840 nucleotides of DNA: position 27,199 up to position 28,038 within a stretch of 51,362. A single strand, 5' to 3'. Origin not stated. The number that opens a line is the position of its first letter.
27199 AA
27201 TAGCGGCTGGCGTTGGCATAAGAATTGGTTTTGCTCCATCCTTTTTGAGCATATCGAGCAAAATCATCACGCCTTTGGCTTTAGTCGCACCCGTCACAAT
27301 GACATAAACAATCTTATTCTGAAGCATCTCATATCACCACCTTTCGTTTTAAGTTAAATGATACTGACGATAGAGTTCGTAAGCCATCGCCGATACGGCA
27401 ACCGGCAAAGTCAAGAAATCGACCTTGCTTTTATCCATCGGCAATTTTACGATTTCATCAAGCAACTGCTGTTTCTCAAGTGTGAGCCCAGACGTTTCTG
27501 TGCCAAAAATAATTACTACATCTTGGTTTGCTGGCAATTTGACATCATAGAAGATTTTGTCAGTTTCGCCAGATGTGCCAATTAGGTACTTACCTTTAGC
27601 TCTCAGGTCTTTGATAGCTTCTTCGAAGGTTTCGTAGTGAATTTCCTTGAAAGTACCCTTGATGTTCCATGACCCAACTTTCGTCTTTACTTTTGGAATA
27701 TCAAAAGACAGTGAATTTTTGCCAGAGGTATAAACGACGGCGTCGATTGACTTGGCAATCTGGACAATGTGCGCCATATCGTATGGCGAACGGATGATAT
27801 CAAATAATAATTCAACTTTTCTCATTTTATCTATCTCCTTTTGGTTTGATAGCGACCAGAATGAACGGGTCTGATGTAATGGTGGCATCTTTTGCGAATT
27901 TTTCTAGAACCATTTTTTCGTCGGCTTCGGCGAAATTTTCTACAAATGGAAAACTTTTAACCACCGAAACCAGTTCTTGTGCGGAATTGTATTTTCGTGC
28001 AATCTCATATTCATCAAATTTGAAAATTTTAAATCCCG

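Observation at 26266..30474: Divergent operon pair: flavoprotein/class-II-aldolase fusion, SPOUT MTase and class I MTase facing a class I MTase and a twitch-like radical SAM enzyme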

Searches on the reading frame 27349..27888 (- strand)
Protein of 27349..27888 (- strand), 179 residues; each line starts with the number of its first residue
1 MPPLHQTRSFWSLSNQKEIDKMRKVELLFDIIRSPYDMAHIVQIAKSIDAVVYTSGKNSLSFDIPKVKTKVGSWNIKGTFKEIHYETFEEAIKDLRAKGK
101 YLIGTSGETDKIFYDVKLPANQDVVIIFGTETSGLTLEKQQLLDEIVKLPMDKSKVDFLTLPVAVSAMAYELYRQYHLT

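Call 5: search_protein_families(library=pfam, proteins=[window:27349-27888:-], max_evalue=0.01)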
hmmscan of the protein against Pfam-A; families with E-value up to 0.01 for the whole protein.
window:27349-27888:- (179 aa): 1 family
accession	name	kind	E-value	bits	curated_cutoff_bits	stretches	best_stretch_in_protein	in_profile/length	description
PF00588.24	SpoU_methylase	-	5.3e-13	49.7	29.7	1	27-170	4-142/142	SpoU rRNA Methylase family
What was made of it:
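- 27349..27825 (-): Minimal (158 aa) SPOUT/SpoU-fold protein with an altered motif 1. Core gene and the most conserved protein of the cassette. Pfam SpoU_methylase scores 49.7 bits (call 5).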

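Call 6: search_protein_families(library=ncbifam, proteins=[window:27349-27888:-], max_evalue=0.01)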
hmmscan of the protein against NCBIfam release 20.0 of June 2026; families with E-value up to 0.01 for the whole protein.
window:27349-27888:- (179 aa): 8 families
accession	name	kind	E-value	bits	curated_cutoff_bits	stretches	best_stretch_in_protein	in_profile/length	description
NF008386.0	PRK11181.1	equivalog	1.8e-09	37.2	366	1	80-176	149-242/244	23S rRNA (guanosine(2251)-2'-O)-methyltransferase RlmB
TIGR00186.1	rRNA_methyl_3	equivalog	3.9e-09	36.3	160.15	1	23-175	92-239/240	23S rRNA (guanosine(2251)-2'-O)-methyltransferase RlmB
TIGR00185.1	tRNA_yibK_trmL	equivalog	2.5e-07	30.7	190.6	1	84-177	59-149/154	tRNA (uridine(34)/cytosine(34)/5-carboxymethylaminomethyluridine(34)-2'-O)-methyltransferase TrmL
NF008117.0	PRK10864.1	equivalog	8.2e-07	28.5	267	1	80-176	249-342/344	tRNA/rRNA methyltransferase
TIGR00050.1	rRNA_methyl_1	subfamily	7.3e-06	26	167.15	1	116-176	98-157/233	TrmJ/YjtD family RNA methyltransferase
NF008295.0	PRK11081.1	equivalog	6.9e-05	22.5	227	1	81-176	72-165/230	tRNA (guanosine(18)-2'-O)-methyltransferase TrmH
NF041077.1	tRNAmeth_TrmJ_Sulfolob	equivalog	9.8e-05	22.1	350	1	118-175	98-154/229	tRNA (cytidine-2'-O-)-methyltransferase TrmJ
NF007752.0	PRK10433.1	equivalog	0.00063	19.3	212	1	122-173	106-156/228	tRNA/rRNA methyltransferase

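Call 9: search_protein_families(library=padloc, proteins=[window:27349-27888:-], max_evalue=0.01)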
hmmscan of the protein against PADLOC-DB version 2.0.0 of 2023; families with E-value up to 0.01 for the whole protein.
window:27349-27888:- (179 aa): 0 families

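Call 32: search_solved_structures(query=window:27349-27825:-, max_evalue=0.01)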
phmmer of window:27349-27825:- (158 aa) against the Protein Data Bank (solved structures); distinct sequences matched with E-value up to 0.01: 9.
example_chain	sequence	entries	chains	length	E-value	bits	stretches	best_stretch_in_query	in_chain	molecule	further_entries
1gz0_A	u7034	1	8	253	0.00014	25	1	65-154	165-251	HYPOTHETICAL TRNA/RRNA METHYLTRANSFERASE YJFH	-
9j5p_B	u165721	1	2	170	0.00032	23.8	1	61-155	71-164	Putative tRNA (cytidine(34)-2'-O)-methyltransferase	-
8w9u_A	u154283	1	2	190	0.00041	23.5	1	61-155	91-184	Putative tRNA (cytidine(34)-2'-O)-methyltransferase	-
7e3q_A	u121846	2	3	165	0.00094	22.3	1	38-155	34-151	tRNA (cytidine(34)-2'-O)-methyltransferase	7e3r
1v2x_A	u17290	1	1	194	0.002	21.3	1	7-154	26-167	tRNA (Gm18) methyltransferase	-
1x7o_A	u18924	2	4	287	0.0039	20.3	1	6-154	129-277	rRNA methyltransferase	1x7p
4pzk_A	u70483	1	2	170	0.0045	20.1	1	60-156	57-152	tRNA (cytidine(34)-2'-O)-methyltransferase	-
3wic_A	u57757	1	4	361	0.0069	19.5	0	21-111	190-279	Glucose 1-dehydrogenase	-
5kzk_A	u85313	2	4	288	0.0071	19.5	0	7-153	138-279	Probable RNA methyltransferase, TrmH family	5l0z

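Call 66: search_solved_structures(query=A6, max_evalue=0.001, show_alignments=4)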
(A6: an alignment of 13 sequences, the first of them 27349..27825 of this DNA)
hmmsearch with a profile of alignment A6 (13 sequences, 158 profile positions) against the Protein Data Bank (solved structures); distinct sequences matched with E-value up to 0.001: 24.
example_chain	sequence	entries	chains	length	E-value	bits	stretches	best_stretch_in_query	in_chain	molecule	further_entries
6y7o_A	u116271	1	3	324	1.3e-12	50.9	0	48-96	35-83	Tako8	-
6g6m_A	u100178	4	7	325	1.4e-12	50.8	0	48-97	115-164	Tako8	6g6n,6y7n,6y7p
1x7o_A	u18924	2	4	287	1.2e-10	44.5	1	5-153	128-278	rRNA methyltransferase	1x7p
9j5p_B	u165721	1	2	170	1.5e-10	44.2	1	52-155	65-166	Putative tRNA (cytidine(34)-2'-O)-methyltransferase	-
8w9u_A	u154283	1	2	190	2e-10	43.8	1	52-155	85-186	Putative tRNA (cytidine(34)-2'-O)-methyltransferase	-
1gz0_A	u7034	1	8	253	2.7e-10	43.4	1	6-153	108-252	HYPOTHETICAL TRNA/RRNA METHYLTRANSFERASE YJFH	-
7edc_A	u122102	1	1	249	1.4e-09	41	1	7-154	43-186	tRNA (guanosine(18)-2'-O)-methyltransferase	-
1v2x_A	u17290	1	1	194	6.4e-09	38.9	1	57-153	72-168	tRNA (Gm18) methyltransferase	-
4pzk_A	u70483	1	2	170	1.4e-08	37.8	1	59-154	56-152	tRNA (cytidine(34)-2'-O)-methyltransferase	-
1zjr_A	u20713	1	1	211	6.7e-08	35.6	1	9-156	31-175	tRNA (Guanosine-2'-O-)-methyltransferase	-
4cnf_A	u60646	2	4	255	1.2e-06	31.5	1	97-154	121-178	SPOU RRNA METHYLASE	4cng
7e3q_A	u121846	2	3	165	3.2e-06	30.1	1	59-156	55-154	tRNA (cytidine(34)-2'-O)-methyltransferase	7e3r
1ipa_A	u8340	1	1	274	6.6e-06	29.1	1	7-154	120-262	RNA 2'-O-RIBOSE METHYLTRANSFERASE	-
5co4_B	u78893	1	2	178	1.3e-05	28.2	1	76-154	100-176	Putative tRNA (cytidine(34)-2'-O)-methyltransferase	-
7e3s_A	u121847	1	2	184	0.00011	25.2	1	74-156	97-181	tRNA (cytidine(34)-2'-O)-methyltransferase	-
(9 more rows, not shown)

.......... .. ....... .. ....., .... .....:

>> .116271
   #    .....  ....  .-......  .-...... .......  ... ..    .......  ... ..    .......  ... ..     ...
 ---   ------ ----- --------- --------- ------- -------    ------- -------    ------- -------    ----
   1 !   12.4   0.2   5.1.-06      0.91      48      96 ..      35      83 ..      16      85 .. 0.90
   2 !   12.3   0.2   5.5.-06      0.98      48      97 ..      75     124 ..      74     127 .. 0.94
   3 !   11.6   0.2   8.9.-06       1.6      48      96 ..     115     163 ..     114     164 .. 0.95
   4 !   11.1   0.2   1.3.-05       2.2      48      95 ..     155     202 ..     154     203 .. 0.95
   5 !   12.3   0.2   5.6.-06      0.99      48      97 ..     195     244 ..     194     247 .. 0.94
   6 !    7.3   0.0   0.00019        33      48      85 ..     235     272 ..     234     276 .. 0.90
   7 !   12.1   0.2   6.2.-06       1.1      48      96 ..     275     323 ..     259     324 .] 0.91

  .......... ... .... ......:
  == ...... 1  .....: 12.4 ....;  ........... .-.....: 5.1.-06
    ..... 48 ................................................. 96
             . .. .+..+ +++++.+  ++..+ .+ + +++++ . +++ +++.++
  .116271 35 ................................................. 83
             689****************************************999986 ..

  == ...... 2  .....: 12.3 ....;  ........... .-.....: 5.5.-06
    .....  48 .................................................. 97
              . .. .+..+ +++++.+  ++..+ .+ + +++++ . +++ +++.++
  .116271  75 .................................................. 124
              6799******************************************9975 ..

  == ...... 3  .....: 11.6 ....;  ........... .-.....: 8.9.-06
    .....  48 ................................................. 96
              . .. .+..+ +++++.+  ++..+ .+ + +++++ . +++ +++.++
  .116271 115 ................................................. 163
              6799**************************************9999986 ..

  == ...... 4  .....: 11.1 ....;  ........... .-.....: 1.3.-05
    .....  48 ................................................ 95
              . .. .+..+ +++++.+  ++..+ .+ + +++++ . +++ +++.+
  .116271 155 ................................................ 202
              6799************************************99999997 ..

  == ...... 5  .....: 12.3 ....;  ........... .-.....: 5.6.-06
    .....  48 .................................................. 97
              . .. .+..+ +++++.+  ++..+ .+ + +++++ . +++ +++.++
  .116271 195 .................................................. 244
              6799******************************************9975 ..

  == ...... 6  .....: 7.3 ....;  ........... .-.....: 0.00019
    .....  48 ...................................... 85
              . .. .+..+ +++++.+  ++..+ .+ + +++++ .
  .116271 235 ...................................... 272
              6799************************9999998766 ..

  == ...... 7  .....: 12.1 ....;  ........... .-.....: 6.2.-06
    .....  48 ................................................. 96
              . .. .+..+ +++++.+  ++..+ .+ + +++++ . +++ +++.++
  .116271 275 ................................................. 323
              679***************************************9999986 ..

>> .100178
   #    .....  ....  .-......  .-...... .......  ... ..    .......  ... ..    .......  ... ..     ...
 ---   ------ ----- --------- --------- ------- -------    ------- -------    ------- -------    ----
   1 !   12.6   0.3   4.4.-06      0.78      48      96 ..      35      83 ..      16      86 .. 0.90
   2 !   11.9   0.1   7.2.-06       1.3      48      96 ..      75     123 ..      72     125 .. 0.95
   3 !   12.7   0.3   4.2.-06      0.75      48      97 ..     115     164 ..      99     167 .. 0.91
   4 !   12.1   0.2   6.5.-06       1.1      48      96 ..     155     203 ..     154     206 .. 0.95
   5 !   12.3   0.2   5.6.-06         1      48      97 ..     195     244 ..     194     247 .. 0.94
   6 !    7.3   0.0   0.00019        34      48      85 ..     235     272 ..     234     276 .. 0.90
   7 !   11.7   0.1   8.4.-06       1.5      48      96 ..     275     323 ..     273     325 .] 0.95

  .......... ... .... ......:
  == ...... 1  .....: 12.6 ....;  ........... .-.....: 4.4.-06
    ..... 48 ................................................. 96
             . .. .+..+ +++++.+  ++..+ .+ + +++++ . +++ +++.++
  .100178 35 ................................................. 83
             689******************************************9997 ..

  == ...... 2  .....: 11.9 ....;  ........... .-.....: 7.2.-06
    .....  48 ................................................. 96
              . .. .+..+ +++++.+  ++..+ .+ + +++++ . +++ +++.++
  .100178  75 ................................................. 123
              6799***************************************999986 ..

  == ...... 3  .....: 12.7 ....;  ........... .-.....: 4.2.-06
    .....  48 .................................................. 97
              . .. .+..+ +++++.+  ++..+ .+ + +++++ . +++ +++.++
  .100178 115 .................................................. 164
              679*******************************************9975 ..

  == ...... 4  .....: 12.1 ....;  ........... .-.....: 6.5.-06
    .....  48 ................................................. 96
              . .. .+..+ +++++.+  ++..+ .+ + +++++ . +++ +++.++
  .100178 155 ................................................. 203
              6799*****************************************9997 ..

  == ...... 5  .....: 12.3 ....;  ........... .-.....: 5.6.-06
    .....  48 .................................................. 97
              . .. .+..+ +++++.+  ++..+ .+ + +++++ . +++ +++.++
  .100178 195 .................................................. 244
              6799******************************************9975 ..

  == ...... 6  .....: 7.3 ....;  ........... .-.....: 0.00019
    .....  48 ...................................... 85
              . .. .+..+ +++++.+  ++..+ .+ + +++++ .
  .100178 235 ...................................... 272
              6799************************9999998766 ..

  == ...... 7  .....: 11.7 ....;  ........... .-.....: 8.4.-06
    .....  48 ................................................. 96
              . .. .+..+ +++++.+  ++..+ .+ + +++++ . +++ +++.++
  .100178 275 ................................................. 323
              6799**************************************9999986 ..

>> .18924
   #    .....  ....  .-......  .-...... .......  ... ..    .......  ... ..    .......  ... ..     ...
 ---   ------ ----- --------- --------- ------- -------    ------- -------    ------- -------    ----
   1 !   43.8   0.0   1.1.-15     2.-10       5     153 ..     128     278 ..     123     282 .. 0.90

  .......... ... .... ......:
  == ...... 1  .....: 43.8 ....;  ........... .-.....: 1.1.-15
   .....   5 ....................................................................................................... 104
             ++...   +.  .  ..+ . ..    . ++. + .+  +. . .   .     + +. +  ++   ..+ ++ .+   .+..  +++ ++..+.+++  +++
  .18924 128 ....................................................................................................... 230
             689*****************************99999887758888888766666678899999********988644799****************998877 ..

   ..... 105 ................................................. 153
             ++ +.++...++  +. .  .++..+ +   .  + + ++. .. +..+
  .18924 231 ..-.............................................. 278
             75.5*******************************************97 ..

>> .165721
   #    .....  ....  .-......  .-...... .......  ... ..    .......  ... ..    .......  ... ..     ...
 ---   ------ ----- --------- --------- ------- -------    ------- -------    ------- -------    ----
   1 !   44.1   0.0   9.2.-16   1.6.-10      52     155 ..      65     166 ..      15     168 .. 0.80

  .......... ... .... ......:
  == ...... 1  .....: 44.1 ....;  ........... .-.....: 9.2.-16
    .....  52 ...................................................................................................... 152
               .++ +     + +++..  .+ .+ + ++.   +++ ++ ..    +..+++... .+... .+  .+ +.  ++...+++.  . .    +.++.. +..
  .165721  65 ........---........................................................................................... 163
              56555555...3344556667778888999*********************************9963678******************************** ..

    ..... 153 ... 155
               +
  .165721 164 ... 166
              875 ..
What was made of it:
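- On SpoU/TrmH RNA 2'-O-methyltransferase: The profile aligns to AviRb, TrmL, RlmB and TrmH structures (call 66). In the AviRb alignment, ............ aligns with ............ (call 66).
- The protein is a SpoU-family hit (call 5), and the best PDB profile match among real methyltransferases is the rRNA methyltransferase AviRb (1x7o, E 1.2e-10, call 66).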

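Call 72: find_homologous_proteins(query=A6, max_evalue=0.00001)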
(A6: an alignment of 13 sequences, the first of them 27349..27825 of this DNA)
Query A6 (13 sequences) (158 aa, profile of the alignment): 209 proteins with E <= 0.00001 among 5637 candidates; the best 120 are listed.
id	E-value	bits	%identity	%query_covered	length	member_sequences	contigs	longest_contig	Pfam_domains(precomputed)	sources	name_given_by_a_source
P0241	7.5e-65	235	75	99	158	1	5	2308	PF00588.25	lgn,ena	-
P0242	1.2e-64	235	75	99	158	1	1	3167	PF00588.25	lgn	-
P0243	2.1e-64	234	74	99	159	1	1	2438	PF00588.25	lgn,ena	-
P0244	2.3e-64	234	78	99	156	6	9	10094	PF00588.25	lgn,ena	-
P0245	3.2e-64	233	74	99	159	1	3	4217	PF00588.25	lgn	-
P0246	4.1e-64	233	53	99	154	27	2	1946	PF00588.25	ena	-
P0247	1.3e-63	231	73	99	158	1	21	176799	PF00588.25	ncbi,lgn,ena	-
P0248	1.5e-63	231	88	99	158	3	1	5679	PF00588.25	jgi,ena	-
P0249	2.4e-63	230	75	99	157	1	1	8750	PF00588.25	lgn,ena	-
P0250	2.7e-63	230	85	99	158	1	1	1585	PF00588.25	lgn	-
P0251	2.8e-63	230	74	99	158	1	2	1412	PF00588.25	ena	-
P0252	4.2e-63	230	73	99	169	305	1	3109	PF00588.25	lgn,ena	-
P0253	4.6e-63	230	82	99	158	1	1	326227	PF00588.25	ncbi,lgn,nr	ncbi:MAG: TrmH family RNA methyltransferase [bacterium]|nr:TrmH family RNA methyltransferase [bacter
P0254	7.2e-63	229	89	99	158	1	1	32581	PF00588.25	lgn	-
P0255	8.4e-63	229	86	99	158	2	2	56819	PF00588.25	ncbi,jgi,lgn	jgi:tRNA G18 (ribose-2'-O)-methylase SpoU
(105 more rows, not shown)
